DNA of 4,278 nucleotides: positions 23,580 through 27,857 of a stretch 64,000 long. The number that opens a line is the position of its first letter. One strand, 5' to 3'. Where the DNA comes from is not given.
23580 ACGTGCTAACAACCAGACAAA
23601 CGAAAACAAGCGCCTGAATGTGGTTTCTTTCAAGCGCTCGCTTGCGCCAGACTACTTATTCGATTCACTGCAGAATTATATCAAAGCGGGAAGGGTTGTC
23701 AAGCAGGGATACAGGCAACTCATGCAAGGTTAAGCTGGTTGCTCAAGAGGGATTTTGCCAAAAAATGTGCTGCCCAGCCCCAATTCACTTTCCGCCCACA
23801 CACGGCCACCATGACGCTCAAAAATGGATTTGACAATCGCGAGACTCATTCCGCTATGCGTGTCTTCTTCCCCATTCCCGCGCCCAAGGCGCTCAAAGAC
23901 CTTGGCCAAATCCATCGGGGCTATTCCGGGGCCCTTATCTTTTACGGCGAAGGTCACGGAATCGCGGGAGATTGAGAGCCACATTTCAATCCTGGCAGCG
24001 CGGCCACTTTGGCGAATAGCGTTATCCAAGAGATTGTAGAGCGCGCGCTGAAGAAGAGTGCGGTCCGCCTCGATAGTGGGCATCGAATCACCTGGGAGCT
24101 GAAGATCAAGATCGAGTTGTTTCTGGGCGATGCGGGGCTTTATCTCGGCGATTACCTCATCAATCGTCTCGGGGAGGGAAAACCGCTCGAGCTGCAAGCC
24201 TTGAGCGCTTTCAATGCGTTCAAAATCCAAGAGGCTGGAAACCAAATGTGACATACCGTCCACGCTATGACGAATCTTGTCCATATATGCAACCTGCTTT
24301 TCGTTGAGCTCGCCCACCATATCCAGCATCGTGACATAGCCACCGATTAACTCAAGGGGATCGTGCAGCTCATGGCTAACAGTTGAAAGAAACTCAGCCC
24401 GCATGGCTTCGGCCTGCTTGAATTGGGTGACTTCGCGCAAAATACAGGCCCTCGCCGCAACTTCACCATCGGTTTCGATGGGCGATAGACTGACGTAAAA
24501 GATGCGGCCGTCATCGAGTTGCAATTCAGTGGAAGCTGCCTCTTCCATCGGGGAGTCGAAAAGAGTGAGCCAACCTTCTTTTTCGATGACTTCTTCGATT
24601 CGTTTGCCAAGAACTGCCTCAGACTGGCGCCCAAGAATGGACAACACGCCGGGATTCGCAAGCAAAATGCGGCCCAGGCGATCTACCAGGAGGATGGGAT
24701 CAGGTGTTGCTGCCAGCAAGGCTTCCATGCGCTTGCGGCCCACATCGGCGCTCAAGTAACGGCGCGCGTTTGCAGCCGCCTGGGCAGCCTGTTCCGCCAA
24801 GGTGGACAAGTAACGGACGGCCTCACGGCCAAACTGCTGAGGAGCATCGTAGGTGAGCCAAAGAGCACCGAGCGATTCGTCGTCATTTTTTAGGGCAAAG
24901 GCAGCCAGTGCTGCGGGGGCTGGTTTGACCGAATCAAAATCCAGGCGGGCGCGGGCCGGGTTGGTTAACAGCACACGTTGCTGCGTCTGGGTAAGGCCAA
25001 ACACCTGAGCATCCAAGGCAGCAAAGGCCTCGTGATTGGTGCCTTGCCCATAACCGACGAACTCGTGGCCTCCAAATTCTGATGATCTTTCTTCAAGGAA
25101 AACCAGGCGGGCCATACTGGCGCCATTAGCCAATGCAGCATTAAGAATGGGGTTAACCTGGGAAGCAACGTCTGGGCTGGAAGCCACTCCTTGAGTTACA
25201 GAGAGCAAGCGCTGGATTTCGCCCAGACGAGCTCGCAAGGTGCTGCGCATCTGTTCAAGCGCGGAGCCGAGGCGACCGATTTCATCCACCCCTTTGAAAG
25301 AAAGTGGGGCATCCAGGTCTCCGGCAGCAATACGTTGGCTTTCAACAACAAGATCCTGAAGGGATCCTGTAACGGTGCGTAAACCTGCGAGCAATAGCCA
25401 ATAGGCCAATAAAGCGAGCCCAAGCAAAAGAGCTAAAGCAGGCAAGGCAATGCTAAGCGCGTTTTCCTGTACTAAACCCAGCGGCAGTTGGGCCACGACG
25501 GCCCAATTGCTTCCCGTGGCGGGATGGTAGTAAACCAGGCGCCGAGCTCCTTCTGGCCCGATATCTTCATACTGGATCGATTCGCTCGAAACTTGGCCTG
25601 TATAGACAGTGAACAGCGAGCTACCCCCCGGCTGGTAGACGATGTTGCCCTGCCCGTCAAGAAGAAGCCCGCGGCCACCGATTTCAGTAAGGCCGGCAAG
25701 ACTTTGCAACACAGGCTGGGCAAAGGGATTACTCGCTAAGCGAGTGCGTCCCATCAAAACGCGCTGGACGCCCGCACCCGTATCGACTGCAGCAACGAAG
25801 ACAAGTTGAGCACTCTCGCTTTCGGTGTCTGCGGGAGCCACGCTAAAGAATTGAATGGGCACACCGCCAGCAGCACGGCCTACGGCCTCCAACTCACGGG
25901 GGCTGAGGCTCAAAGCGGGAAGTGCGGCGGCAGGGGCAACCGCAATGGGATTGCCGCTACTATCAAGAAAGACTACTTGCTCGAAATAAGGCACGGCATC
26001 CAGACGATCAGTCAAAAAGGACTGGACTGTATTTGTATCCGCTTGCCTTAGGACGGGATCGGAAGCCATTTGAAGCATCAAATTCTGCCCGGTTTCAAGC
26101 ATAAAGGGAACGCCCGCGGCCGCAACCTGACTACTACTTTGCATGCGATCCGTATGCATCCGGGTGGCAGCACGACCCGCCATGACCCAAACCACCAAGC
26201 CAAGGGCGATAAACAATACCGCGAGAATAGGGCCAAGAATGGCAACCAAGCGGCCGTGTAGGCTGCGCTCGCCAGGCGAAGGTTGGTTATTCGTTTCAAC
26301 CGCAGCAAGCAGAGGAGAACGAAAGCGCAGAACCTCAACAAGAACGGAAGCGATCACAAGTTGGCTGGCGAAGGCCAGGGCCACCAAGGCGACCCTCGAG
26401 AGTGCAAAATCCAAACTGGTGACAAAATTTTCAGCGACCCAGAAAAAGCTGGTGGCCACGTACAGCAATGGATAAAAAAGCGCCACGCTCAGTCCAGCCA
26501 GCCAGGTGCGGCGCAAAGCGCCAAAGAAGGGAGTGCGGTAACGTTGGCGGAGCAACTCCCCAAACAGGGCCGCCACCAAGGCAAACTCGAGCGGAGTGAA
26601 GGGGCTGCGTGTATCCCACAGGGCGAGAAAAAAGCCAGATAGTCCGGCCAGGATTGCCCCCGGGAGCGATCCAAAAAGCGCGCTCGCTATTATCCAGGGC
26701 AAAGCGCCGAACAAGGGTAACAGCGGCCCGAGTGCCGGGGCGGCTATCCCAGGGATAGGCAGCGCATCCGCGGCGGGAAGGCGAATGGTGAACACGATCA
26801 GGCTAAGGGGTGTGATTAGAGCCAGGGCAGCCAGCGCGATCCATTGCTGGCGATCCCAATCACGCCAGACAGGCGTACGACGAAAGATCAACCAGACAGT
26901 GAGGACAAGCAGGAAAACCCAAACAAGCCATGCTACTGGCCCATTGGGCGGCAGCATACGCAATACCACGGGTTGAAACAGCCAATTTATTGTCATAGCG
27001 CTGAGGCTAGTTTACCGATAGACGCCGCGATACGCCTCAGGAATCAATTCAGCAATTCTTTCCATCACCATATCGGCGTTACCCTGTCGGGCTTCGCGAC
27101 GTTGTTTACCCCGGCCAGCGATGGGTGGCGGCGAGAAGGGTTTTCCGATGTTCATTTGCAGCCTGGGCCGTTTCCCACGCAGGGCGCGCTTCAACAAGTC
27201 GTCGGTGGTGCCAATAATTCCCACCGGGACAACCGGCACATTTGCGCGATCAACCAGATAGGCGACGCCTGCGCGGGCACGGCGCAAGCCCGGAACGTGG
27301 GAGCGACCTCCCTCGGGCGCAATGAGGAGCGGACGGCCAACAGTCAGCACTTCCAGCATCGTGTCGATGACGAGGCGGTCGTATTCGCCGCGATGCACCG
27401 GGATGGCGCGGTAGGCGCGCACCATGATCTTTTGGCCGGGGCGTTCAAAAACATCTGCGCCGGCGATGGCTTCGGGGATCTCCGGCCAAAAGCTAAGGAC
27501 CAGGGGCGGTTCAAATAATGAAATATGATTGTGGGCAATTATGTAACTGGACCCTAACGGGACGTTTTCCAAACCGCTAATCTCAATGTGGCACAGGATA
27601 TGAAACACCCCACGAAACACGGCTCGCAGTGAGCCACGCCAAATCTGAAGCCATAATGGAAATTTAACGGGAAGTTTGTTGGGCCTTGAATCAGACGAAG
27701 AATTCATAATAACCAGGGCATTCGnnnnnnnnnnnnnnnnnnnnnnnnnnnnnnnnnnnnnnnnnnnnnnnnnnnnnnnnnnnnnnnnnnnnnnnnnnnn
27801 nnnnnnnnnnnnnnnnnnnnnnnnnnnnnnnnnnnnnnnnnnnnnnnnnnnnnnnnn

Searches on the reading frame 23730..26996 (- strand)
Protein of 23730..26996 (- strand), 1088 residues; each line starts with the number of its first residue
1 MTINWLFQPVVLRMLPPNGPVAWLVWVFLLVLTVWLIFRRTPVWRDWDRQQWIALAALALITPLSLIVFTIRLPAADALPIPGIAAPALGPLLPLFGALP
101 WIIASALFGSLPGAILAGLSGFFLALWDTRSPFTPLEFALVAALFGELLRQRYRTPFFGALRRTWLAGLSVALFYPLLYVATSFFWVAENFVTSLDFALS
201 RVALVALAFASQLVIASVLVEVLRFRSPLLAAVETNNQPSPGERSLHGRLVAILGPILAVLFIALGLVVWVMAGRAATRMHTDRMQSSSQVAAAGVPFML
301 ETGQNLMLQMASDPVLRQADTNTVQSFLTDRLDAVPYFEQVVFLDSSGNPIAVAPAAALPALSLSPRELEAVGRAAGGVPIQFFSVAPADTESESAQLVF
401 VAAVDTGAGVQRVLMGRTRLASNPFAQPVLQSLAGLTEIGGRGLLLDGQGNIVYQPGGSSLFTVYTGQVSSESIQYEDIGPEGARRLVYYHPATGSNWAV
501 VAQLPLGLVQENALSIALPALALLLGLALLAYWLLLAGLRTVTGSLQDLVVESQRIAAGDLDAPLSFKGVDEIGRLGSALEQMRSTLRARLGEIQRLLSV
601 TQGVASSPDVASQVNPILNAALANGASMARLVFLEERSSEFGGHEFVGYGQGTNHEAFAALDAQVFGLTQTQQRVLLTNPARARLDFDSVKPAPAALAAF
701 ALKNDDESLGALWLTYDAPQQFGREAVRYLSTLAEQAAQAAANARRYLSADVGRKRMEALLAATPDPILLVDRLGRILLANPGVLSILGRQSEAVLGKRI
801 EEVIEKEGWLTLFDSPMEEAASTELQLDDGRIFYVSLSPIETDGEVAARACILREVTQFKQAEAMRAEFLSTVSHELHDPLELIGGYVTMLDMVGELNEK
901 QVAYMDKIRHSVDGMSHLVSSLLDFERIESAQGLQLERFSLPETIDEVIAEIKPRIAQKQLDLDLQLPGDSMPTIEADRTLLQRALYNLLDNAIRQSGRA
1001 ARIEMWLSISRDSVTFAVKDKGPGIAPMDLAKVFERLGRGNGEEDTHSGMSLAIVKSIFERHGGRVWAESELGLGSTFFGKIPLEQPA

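Call 5: search_protein_families(library=pfam, proteins=[window:23730-26996:-], max_evalue=0.01)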
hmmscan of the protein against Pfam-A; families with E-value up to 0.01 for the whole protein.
window:23730-26996:- (1088 aa): 11 families
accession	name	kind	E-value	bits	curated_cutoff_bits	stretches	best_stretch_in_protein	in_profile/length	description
PF02518.31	HATPase_c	-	1.3e-21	77.6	26.4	1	978-1085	2-110/111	Histidine kinase-, DNA gyrase B-, and HSP90-like ATPase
PF00512.31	HisKA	-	3.1e-13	50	26.9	1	866-930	2-65/66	His Kinase A (phospho-acceptor) domain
PF00672.30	HAMP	-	6.3e-12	46.1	25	1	540-589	4-53/53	HAMP domain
PF13426.13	PAS_9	-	1.3e-10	41.9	27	1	765-858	1-103/103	PAS domain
PF08448.16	PAS_4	-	7.8e-10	39.4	23.1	1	762-860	2-109/110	PAS fold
PF02743.24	dCache_1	-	1.8e-07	31.4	45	1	304-502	30-239/240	Cache domain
PF00989.32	PAS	-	2.9e-07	30.9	22.6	1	756-807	2-53/113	PAS fold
PF13188.13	PAS_8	-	4e-06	27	21.8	1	756-803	2-46/65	PAS domain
PF13185.12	GAF_2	-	3e-05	24.7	28.6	1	617-740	11-134/136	GAF domain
PF01590.32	GAF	-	0.0013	19.7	22.4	1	691-740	84-132/133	GAF domain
PF13492.12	GAF_3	-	0.0078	17.1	27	0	695-743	81-129/129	GAF domain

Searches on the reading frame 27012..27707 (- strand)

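Call 5: search_protein_families(library=pfam, proteins=[window:27012-27707:-], max_evalue=0.01)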
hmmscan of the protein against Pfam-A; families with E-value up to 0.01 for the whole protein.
window:27012-27707:- (231 aa): 1 family
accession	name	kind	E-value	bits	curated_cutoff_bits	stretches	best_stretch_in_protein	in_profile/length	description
PF01553.26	Acyltransferase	-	9.4e-19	68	23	1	40-164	1-131/132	Acyltransferase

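Call 56: search_protein_families(library=ncbifam, proteins=[window:27012-27707:-], max_evalue=0.00001)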
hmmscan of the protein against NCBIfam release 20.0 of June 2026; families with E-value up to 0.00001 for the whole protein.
window:27012-27707:- (231 aa): 4 families
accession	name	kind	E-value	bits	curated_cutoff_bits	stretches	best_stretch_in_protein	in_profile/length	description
NF005291.0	PRK06814.1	equivalog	6.7e-16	57.4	1349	1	25-215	425-619/1140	acyl-[ACP]--phospholipid O-acyltransferase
NF006386.0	PRK08633.1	equivalog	4.4e-13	47.9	1221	1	27-172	415-559/1147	acyl-[ACP]--phospholipid O-acyltransferase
TIGR00530.1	AGP_acyltrn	subfamily_domain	2.3e-10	40.3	102.95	1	41-164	4-129/130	1-acylglycerol-3-phosphate O-acyltransferase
NF005959.0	PRK08043.1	equivalog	4.8e-08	31.7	886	1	29-207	4-185/719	bifunctional acyl-ACP--phospholipid O-acyltransferase/long-chain-fatty-acid--ACP ligase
